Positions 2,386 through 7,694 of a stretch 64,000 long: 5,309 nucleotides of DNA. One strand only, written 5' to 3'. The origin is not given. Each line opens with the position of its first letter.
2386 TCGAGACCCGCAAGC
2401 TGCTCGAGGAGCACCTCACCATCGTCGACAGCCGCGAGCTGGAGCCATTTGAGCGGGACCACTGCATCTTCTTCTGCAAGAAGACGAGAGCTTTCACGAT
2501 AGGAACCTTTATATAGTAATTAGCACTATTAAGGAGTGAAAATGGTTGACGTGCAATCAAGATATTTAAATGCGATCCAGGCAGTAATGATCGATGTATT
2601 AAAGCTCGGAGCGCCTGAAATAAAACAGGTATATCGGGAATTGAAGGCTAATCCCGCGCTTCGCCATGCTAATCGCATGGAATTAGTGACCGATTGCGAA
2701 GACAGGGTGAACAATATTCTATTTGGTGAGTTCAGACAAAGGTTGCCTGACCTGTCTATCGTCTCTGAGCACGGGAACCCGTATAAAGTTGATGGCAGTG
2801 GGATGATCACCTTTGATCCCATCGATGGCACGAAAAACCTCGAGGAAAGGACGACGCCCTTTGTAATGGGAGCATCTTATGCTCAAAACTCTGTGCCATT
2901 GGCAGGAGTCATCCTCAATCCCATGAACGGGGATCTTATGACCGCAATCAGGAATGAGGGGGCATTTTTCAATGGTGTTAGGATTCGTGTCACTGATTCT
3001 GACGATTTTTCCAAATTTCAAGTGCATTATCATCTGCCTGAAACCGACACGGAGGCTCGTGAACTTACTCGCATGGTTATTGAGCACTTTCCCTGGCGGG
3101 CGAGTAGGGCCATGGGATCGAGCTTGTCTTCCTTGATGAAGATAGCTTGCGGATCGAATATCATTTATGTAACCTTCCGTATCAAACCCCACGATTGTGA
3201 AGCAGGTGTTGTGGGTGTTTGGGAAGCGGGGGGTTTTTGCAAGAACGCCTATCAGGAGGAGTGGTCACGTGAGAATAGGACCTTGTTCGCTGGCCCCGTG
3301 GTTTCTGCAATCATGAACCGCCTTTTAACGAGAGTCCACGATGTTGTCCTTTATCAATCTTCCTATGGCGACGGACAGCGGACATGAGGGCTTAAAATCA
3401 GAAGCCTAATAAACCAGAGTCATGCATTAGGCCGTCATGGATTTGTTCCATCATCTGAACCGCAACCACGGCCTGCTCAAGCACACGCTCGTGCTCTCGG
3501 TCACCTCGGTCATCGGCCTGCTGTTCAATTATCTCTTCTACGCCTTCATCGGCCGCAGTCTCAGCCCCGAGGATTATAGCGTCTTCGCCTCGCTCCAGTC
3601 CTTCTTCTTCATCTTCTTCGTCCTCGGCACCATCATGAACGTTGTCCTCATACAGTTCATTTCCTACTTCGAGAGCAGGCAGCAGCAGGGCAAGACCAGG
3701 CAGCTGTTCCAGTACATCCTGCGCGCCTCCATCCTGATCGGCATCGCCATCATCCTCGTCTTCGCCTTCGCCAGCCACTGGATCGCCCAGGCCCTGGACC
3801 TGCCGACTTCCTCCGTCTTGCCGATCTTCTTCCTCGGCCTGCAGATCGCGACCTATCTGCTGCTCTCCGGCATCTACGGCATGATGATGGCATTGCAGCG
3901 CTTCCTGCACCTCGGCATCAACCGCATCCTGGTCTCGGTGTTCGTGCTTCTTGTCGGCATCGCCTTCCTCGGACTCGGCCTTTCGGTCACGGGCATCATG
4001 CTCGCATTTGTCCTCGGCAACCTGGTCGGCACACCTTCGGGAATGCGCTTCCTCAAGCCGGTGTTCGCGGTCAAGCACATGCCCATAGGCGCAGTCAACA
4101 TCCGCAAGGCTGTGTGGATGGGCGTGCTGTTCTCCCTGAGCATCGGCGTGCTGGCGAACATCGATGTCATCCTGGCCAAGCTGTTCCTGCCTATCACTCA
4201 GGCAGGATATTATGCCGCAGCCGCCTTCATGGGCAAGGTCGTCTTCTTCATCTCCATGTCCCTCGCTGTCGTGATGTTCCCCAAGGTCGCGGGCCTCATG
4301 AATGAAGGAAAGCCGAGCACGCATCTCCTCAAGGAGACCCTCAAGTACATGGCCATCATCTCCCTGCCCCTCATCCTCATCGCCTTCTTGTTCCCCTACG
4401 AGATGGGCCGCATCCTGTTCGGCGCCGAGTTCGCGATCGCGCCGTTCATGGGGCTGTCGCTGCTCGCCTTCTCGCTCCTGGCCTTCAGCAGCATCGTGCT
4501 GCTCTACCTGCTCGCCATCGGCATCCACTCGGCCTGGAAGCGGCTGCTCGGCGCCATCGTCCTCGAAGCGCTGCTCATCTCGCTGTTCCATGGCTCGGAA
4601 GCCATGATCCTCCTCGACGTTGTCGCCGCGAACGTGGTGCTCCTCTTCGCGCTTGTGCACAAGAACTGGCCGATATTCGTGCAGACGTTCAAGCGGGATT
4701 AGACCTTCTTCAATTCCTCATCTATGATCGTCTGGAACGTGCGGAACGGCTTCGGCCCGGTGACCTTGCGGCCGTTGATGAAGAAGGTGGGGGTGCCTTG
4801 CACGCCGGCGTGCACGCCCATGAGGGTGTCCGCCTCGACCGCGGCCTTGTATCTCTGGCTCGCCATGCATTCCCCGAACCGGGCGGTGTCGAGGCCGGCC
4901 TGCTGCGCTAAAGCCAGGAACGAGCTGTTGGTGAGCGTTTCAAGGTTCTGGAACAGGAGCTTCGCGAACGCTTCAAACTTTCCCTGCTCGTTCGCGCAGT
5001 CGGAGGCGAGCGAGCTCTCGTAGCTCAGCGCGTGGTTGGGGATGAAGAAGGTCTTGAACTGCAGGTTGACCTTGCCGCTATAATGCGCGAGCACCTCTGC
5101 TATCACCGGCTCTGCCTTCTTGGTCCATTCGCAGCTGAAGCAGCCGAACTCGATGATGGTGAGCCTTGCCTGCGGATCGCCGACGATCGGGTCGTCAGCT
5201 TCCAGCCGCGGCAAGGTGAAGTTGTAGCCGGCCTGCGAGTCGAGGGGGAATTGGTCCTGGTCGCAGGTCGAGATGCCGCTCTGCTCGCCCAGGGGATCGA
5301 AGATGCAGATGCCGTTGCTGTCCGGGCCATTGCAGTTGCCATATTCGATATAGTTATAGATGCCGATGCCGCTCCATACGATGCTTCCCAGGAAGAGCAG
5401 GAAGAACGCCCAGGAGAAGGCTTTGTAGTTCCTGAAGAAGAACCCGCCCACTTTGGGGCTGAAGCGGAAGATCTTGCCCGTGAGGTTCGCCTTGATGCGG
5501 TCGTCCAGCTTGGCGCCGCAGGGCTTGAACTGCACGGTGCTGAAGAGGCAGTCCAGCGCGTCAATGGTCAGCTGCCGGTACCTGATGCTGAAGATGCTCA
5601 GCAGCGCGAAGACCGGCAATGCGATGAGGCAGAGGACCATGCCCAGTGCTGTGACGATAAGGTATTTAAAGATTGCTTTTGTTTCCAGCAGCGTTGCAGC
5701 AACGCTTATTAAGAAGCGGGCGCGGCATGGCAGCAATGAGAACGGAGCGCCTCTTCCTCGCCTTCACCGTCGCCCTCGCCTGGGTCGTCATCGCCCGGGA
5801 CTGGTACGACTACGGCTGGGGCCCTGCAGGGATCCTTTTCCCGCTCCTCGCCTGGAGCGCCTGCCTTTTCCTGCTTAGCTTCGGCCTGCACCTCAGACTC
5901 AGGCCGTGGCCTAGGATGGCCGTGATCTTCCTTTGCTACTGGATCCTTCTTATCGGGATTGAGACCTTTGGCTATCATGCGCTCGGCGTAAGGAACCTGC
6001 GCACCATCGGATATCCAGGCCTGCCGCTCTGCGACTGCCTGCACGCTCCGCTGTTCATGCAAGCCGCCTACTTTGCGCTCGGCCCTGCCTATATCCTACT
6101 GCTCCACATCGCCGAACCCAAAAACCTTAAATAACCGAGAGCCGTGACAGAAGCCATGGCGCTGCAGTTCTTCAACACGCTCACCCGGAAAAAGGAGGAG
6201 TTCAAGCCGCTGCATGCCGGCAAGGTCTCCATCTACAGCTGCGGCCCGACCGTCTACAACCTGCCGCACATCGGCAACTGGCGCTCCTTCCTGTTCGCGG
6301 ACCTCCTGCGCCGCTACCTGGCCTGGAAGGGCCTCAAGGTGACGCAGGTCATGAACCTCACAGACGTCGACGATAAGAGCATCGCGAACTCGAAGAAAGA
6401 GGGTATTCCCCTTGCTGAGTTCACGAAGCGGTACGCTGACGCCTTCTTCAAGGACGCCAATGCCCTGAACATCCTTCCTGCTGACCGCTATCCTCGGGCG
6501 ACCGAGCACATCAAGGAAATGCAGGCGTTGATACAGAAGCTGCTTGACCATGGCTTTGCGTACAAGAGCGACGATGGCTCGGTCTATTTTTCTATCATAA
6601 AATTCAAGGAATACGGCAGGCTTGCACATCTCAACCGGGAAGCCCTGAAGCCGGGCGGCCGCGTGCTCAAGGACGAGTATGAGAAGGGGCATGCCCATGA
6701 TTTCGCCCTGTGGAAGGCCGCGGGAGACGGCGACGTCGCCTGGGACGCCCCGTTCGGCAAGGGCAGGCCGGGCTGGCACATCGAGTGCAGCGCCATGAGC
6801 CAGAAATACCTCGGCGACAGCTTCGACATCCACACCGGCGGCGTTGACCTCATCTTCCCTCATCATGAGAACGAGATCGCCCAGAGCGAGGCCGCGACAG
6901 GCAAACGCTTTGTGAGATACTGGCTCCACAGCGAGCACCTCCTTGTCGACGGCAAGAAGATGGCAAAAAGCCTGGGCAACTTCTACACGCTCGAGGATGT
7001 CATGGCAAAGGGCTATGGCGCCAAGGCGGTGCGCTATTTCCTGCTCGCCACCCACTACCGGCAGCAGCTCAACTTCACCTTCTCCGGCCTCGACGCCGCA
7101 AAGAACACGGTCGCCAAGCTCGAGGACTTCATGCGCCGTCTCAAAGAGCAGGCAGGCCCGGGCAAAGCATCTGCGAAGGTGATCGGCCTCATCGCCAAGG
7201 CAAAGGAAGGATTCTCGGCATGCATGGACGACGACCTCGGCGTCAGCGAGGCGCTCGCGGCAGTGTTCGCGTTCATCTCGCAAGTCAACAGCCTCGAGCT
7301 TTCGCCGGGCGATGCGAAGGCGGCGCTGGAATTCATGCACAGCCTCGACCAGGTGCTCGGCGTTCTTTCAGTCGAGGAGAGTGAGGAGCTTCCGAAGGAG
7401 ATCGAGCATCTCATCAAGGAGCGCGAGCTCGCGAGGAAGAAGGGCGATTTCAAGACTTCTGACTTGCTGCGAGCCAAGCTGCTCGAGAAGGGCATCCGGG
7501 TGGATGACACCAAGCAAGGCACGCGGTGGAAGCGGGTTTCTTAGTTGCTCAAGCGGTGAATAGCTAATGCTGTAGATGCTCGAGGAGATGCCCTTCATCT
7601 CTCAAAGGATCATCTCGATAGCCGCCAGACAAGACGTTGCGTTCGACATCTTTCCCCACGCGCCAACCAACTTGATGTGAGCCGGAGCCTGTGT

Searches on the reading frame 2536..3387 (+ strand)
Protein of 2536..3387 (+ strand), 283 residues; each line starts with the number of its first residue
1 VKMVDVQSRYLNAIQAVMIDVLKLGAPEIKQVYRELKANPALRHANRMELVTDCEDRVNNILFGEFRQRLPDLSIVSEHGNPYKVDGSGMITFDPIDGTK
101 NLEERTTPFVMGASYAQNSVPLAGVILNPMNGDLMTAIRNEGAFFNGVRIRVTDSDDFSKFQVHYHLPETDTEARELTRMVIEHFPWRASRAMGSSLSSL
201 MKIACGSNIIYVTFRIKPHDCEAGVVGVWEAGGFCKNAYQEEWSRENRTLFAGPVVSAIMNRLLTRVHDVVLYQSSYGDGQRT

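Call 51: search_protein_families(library=pfam, proteins=[window:2536-3387:+], max_evalue=0.001)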
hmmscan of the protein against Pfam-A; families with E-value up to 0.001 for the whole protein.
window:2536-3387:+ (283 aa): 1 family
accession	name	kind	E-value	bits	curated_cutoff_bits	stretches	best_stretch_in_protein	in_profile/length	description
PF00459.30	Inositol_P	-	2e-27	96.8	27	1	19-261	10-260/271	Inositol monophosphatase family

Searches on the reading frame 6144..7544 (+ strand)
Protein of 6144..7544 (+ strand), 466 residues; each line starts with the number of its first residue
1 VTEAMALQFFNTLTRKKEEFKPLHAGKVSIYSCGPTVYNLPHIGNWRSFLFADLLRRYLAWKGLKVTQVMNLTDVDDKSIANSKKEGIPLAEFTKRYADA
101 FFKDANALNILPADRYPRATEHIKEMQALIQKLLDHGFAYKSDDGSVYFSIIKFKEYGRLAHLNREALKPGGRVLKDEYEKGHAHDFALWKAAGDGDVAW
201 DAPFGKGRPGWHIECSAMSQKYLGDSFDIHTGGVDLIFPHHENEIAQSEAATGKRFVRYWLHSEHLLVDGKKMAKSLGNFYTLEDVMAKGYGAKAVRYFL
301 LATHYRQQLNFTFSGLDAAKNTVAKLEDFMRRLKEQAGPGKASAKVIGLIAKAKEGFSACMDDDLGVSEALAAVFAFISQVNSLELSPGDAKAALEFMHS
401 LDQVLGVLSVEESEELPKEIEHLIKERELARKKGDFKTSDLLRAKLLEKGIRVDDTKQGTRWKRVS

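Call 21: search_protein_families(library=ncbifam, proteins=[window:6144-7544:+], max_evalue=0.00001)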
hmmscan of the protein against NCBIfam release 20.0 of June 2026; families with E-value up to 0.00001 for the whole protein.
window:6144-7544:+ (466 aa): 12 families
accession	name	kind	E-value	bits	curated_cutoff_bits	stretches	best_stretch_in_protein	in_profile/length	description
TIGR00435.1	cysS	equivalog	1e-150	502.9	340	1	7-464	1-465/466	cysteine--tRNA ligase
NF011108.0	PRK14536.1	equivalog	3e-129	432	780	1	5-465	1-490/490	cysteine--tRNA ligase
NF011107.0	PRK14534.1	equivalog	8.8e-81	272.3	744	1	5-464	1-480/481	cysteine--tRNA ligase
TIGR03447.1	mycothiol_MshC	equivalog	1.3e-77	261.4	485.1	1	4-407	15-409/411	cysteine--1-D-myo-inosityl 2-amino-2-deoxy-alpha-D-glucopyranoside ligase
TIGR00398.1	metG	equivalog_domain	5.8e-19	68.2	336.35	2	39-148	12-122/530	methionine--tRNA ligase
NF008900.0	PRK12267.1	equivalog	3.1e-13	49.1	598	0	39-148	17-127/648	methionine--tRNA ligase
NF008957.0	PRK12300.1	subfamily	5.3e-10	37.9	677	1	263-338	617-692/946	leucine--tRNA ligase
TIGR00395.1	leuS_arch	equivalog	1.9e-08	32.8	648.5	1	264-336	612-684/938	leucine--tRNA ligase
NF001100.0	PRK00133.1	equivalog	6.8e-08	31.5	587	0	262-332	320-393/676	methionine--tRNA ligase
TIGR00392.1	ileS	equivalog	3.3e-07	28.9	621.4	1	269-325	608-663/861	isoleucine--tRNA ligase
NF009687.0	PRK13208.1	equivalog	8.5e-07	27.5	738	0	264-333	526-594/801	valine--tRNA ligase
TIGR00422.1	valS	equivalog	3.8e-06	25.2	612.1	1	227-328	480-582/863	valine--tRNA ligase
